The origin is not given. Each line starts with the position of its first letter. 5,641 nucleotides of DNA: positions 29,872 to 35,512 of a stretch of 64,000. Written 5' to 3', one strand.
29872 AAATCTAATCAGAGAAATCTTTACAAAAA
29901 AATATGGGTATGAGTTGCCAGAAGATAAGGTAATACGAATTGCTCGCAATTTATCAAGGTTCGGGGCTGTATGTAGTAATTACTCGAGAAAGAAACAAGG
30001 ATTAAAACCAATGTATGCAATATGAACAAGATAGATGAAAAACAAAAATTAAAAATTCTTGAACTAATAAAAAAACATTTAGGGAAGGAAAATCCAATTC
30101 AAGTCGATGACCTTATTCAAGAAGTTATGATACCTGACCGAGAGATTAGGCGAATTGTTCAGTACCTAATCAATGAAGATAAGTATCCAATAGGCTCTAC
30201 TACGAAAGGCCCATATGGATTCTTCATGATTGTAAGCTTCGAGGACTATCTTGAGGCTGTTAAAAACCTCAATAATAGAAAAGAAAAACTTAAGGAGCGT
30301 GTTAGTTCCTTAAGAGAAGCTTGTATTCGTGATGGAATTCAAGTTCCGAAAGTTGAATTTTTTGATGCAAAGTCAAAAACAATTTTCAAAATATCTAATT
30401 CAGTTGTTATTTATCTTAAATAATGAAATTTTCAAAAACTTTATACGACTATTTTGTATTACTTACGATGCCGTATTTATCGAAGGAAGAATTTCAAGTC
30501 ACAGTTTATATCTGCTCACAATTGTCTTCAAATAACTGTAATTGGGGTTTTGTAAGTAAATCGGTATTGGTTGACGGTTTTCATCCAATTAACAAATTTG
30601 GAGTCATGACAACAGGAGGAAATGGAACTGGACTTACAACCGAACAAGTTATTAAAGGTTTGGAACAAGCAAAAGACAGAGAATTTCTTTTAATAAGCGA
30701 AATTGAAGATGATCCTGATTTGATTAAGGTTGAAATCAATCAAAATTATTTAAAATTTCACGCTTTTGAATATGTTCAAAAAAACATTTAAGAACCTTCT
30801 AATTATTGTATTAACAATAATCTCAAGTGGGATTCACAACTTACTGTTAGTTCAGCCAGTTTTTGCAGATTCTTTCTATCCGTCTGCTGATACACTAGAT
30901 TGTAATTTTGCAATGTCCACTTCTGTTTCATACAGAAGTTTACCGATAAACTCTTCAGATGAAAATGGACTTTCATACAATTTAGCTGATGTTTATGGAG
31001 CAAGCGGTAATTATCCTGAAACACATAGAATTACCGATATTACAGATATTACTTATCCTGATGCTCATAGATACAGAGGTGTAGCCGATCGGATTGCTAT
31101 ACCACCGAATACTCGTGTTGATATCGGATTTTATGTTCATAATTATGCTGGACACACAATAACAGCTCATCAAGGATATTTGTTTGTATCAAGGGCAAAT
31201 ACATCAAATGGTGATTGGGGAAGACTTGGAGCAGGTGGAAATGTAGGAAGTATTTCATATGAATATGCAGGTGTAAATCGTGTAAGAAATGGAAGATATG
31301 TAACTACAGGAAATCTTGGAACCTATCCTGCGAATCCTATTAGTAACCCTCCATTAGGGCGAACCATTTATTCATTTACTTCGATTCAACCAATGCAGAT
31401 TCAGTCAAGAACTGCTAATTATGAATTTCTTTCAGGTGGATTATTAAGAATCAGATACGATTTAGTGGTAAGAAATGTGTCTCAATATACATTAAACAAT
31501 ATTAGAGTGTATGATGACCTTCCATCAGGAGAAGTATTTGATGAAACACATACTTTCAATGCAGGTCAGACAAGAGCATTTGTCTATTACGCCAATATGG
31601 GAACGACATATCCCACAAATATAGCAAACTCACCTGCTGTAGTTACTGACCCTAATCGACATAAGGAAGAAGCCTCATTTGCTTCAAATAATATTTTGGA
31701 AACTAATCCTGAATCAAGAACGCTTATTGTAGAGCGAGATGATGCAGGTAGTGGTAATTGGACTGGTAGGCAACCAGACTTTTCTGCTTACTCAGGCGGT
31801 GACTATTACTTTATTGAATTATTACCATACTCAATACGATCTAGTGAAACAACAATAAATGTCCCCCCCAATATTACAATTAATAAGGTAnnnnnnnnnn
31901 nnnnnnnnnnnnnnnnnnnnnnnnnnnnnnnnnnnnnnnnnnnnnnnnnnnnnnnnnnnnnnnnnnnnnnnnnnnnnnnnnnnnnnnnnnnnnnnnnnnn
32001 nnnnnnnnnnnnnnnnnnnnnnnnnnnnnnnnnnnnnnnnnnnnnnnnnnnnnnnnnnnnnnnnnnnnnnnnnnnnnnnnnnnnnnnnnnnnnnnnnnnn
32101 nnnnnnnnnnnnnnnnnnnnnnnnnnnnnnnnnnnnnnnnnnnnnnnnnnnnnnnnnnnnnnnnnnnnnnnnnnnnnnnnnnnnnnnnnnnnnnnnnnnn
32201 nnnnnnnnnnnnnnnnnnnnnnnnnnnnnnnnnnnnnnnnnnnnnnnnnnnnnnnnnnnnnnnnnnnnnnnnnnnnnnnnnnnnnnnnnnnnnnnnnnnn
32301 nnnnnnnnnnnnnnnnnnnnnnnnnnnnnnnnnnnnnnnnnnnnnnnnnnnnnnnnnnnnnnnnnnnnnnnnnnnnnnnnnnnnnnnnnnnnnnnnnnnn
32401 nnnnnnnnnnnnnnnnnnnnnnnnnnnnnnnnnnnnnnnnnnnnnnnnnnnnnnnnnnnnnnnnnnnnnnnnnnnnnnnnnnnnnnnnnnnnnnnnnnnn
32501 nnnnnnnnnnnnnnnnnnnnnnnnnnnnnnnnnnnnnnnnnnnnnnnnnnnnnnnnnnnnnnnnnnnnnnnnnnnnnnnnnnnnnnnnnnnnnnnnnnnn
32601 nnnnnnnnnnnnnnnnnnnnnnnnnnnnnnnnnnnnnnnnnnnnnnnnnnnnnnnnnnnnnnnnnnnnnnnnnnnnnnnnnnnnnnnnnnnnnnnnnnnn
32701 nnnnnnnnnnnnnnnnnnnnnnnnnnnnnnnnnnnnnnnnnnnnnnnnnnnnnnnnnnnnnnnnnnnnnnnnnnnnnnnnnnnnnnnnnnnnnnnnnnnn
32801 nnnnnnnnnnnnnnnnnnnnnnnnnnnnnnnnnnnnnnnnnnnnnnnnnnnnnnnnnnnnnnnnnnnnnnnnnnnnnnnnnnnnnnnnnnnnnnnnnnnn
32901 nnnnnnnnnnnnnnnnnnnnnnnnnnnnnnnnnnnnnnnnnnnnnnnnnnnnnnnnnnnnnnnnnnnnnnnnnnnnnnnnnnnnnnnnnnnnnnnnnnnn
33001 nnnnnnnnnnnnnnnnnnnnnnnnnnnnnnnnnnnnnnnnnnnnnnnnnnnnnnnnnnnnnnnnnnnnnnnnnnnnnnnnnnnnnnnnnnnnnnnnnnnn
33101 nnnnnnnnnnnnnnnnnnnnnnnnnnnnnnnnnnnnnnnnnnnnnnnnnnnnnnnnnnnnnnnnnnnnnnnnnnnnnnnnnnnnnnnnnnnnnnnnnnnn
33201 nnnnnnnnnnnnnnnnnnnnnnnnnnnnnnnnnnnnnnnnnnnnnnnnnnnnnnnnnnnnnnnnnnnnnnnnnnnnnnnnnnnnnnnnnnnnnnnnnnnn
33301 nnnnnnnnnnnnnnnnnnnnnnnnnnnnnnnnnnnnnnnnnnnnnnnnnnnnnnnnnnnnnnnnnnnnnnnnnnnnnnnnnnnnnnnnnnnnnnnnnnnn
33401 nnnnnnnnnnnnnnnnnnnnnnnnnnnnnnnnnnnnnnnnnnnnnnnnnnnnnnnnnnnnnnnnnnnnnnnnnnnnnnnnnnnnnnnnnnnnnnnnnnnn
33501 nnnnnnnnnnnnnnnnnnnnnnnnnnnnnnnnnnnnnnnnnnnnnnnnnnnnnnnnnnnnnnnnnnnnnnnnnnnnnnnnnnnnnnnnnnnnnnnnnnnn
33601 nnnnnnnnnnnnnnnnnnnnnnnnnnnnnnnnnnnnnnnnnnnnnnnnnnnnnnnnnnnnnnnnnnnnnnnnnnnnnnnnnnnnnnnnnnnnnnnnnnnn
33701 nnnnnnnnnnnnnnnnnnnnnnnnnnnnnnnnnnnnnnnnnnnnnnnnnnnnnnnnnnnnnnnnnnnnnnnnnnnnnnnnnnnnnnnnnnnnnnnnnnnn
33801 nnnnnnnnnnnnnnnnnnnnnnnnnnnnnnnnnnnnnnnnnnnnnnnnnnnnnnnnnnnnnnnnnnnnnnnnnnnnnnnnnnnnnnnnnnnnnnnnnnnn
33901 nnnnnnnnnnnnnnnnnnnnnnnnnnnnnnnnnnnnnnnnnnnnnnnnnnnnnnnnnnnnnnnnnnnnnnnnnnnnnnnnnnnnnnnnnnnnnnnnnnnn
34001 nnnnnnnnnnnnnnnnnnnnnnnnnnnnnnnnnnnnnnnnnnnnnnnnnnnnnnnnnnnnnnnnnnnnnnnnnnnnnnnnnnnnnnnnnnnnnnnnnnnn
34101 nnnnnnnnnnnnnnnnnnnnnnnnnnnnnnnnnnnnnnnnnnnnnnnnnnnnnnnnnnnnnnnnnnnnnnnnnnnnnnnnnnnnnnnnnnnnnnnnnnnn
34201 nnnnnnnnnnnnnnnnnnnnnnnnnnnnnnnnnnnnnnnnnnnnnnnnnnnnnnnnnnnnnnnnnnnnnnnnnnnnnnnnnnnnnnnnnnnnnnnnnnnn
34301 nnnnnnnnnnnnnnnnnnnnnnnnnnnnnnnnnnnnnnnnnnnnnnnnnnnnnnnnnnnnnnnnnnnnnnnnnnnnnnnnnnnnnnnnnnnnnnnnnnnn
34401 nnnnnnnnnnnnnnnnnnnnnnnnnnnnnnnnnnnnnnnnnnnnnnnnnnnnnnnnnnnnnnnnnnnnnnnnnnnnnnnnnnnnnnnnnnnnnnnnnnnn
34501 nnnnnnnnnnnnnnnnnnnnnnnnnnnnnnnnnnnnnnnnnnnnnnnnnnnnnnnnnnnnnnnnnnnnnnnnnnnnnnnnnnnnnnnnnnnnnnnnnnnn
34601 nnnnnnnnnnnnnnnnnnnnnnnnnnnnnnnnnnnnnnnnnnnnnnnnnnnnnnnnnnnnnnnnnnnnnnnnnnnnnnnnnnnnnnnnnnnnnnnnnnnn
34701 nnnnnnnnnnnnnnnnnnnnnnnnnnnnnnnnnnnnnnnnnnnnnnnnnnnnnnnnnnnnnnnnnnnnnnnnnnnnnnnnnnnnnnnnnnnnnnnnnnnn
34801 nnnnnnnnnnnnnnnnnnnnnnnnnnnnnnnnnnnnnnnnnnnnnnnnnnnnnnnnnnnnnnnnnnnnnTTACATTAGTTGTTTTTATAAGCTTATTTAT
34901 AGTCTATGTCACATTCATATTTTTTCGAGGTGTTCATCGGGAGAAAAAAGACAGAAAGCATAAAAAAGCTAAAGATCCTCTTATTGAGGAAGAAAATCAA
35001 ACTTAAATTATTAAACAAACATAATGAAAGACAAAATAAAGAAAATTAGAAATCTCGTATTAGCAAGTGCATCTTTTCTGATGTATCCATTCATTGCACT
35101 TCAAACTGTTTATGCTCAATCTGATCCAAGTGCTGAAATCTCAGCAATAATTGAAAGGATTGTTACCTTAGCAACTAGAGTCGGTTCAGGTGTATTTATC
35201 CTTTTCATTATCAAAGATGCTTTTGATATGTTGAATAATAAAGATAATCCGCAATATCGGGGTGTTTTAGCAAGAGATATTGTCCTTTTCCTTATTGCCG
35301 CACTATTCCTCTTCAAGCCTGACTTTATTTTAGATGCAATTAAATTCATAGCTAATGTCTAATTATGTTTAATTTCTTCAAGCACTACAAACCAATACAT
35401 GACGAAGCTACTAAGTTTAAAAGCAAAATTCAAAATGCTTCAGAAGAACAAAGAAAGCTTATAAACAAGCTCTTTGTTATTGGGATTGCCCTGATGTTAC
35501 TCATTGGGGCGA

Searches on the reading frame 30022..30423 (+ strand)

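Call 5: search_protein_families(library=pfam, proteins=[window:30022-30423:+], max_evalue=0.01)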
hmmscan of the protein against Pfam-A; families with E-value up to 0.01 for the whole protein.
window:30022-30423:+ (133 aa): 1 family
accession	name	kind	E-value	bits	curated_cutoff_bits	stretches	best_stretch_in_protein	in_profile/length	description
PF08784.17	RPA_C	-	0.0081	17.3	22.6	0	10-52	54-96/106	Replication protein A C terminal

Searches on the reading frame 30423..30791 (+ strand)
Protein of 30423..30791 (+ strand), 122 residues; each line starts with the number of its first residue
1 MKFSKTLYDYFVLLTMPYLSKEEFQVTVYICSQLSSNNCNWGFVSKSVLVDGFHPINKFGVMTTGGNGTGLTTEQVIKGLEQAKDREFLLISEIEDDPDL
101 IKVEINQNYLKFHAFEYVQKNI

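Call 5: search_protein_families(library=pfam, proteins=[window:30423-30791:+], max_evalue=0.01)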
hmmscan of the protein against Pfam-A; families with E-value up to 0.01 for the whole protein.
window:30423-30791:+ (122 aa): 0 families

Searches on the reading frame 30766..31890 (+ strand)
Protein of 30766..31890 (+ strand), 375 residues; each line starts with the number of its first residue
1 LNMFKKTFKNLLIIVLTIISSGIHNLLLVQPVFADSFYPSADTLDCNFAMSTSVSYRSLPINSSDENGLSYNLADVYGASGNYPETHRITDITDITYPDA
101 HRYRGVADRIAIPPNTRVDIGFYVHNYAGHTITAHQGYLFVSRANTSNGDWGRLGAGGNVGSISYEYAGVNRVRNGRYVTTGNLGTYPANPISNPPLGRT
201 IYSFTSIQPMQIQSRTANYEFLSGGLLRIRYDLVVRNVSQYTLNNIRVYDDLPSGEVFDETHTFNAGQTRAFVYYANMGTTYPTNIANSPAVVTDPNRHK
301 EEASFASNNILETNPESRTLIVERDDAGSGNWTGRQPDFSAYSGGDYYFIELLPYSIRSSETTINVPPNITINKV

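Call 74: predict_structure(alignment_id=A3)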
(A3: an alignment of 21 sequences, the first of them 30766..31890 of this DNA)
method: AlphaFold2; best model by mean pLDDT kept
length: 375 residues; sequences in the alignment: 21
mean_pLDDT: 81.7   pTM: 0.78
mean pLDDT of the five models: 81.7, 81.0, 80.4, 79.9, 75.9
residues with pLDDT >= 90: 178; 70-90: 114; 50-70: 50; < 50: 33
segments of 3 or more residues with pLDDT < 50: 24-46, 330-335, 373-375
pLDDT, mean of each block of 10 residues (from residue 1): 61 72 45 36 53 93 94 95 92 73 79 97 81 86 93 95 79 91 85 85 96 94 88 96 97 94 97 94 86 96 78 78 66 50 71 97 78 50
secondary structure, 60 per line:
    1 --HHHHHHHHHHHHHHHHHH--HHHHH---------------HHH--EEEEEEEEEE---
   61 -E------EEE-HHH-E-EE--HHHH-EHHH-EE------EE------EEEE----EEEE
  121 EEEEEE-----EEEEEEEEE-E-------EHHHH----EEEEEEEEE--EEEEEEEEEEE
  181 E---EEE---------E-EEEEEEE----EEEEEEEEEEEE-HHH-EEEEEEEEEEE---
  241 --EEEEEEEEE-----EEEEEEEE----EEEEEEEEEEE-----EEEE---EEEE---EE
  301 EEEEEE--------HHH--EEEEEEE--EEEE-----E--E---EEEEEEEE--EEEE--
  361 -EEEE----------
elements in order: H3-20 H23-27 E48-57 E69-71 H83-86 E109-112 E117-126 E132-140 H151-154 E159-167 E170-181 E185-187 E199-205 E210-221 E227-237 E243-251 E257-264 E269-279 E285-288 E292-295 E299-306 E320-326 E329-332 E345-352 E355-358 E362-365

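Call 76: fold_search(model_id=the predicted structure, library=pdb)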
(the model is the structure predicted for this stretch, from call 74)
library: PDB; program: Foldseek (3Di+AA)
matches with E <= 10: 1231; with E <= 0.001: 6
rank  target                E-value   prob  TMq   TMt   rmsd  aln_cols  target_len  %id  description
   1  5t99_A                5.5e-04  0.91  0.17  0.09  20.0       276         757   12  Crystal structure of BuGH2Awt in complex with Galactoisofagomine (released 2017-09-13)
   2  5t98_A                7.2e-04  0.85  0.16  0.09  20.1       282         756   10  Crystal structure of BuGH2Awt (released 2017-09-13)
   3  5t98_B                8.1e-04  0.85  0.17  0.09  19.3       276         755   10  Crystal structure of BuGH2Awt (released 2017-09-13)
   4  5fjx_A                8.5e-04  0.90  0.21  0.28  15.8       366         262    6  Yeast delta-COP-I mu-homology domain complexed with Gcs1 WxxF peptide (released 2015-11-11)
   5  1bw8_A                9.0e-04  0.98  0.23  0.32  12.6       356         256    8  MU2 ADAPTIN SUBUNIT (AP50) OF AP2 ADAPTOR (SECOND DOMAIN), COMPLEXED WITH EGFR INTERNALIZATION PEPTIDE FYRALM (released 1998-11-25)
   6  5nzu_MODEL_1_D        9.5e-04  0.90  0.20  0.18  26.2       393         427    8  The structure of the COPI coat linkage II (released 2017-06-28)
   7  5fpi_A                1.1e-03  0.96  0.23  0.31  14.9       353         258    7  Mu2 adaptin subunit of the AP2 adaptor (C-terminal domain) complexed with Integrin alpha4 internalisation peptide QYKS (released 2016-01-20)
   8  1w63_M                1.1e-03  0.82  0.18  0.18  15.1       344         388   10  AP1 clathrin adaptor core (released 2004-09-21)
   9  5fjw_A                1.2e-03  0.82  0.20  0.26  16.0       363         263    7  Yeast delta-COP-I mu-homology domain complexed with Dsl1 WxWx(MSE) peptide (released 2015-11-11)
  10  3h85_A                1.4e-03  0.96  0.22  0.31  13.3       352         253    8  Molecular basis for the association of PIPKI gamma-p90 with the clathrin adaptor AP-2 (released 2009-11-24)
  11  9pwc_M                1.8e-03  0.75  0.19  0.18  16.1       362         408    8  Composite structure of AP-2 bound to the dileucine motif and WxxPhi motif of CCDC32 (released 2026-04-08)
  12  9bey                  1.9e-03  0.92  0.20  0.10  20.4       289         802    9  Structure of a lambda-carrageenan active GH2 A in complex with inhibitor (released 2025-08-27)
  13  4emz_A                2.0e-03  0.84  0.21  0.27  14.8       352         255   12  HIV-1 Nef in complex with MHC-I cytoplasmic domain and Mu1 adaptin subunit of AP1 adaptor (second domain) (released 2012-06-20)
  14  9u9s_M                2.3e-03  0.60  0.18  0.18  19.3       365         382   10  ARF1(Q71L) bound M4-CTD-docked AP-4 core (released 2026-03-04)
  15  2pr9_A                2.5e-03  0.93  0.22  0.31  14.2       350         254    9  Mu2 adaptin subunit (AP50) of AP2 adaptor (second domain), complexed with GABAA receptor-gamma2 subunit-derived intern (released 2008-03-18)
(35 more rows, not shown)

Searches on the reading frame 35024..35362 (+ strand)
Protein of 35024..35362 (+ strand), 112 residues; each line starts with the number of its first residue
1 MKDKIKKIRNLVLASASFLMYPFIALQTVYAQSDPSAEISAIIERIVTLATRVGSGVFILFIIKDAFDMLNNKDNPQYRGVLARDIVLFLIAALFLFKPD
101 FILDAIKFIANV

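Call 4: search_protein_families(library=pfam, proteins=[window:35024-35362:+], max_evalue=0.01)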
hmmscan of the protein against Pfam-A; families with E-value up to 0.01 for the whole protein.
window:35024-35362:+ (112 aa): 2 families
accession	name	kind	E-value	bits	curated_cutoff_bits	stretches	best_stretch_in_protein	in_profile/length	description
PF04956.18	TrbC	-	0.0021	18.7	27.9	1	1-92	1-84/98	TrbC/VIRB2 pilin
PF18895.5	T4SS_pilin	-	0.0029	18.1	26.6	1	38-95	4-60/71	Type IV secretion system pilin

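Call 7: search_protein_families(library=ncbifam, proteins=[window:35024-35362:+], max_evalue=1)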
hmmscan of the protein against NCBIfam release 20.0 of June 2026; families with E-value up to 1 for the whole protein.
window:35024-35362:+ (112 aa): 0 families
